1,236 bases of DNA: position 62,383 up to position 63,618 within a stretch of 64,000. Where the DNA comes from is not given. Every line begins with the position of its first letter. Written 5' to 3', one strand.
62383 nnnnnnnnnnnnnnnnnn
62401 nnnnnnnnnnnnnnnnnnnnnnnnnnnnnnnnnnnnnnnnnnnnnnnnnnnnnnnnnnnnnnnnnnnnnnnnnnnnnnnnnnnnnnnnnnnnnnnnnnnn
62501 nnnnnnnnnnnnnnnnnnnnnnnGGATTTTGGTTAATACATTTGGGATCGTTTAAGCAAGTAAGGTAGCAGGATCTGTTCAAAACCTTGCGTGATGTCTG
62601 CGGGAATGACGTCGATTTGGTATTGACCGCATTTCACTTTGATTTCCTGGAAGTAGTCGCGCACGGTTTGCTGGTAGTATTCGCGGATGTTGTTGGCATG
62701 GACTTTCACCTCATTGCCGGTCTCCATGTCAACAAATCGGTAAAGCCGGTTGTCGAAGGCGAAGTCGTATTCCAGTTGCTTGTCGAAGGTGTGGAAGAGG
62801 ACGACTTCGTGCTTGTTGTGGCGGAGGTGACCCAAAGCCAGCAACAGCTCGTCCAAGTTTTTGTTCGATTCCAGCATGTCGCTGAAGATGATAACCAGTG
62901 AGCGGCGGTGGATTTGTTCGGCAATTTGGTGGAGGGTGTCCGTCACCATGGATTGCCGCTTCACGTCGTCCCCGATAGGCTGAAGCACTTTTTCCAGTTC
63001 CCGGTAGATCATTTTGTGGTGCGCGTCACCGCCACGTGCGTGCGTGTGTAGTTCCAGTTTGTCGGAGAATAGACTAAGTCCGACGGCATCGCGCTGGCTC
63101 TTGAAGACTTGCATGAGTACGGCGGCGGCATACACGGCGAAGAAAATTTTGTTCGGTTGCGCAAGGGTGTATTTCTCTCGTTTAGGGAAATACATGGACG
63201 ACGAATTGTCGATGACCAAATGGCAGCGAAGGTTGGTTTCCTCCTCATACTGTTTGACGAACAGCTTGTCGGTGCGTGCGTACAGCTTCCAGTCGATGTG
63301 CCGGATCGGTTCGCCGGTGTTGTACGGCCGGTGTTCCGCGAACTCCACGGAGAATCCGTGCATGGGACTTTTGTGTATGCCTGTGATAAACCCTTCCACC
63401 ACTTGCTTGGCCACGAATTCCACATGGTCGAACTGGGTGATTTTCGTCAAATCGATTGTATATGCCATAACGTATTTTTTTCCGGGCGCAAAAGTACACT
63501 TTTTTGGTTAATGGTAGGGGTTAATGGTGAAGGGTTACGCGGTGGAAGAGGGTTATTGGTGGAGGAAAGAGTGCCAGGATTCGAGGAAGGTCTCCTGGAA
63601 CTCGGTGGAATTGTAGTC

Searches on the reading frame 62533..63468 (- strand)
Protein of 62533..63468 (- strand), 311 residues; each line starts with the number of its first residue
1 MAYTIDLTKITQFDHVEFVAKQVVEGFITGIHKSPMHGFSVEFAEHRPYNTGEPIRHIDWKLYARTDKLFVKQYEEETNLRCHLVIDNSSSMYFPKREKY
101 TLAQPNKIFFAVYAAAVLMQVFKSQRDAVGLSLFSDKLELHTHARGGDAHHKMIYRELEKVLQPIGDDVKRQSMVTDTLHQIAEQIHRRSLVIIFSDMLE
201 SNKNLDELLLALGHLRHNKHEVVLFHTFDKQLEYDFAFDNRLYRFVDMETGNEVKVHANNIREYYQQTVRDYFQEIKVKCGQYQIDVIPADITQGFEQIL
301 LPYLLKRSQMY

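Call 78: search_protein_families(library=pfam, proteins=[window:62533-63468:-], max_evalue=0.001)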
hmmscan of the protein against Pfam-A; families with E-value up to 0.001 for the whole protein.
window:62533-63468:- (311 aa): 2 families
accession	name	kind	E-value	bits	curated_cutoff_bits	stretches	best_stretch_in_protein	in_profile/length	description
PF01882.25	DUF58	-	8.2e-35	120.4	23.4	1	45-271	1-212/216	Protein of unknown function DUF58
PF13519.12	VWA_2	-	2.5e-05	25.3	27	1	84-197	3-105/107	von Willebrand factor type A domain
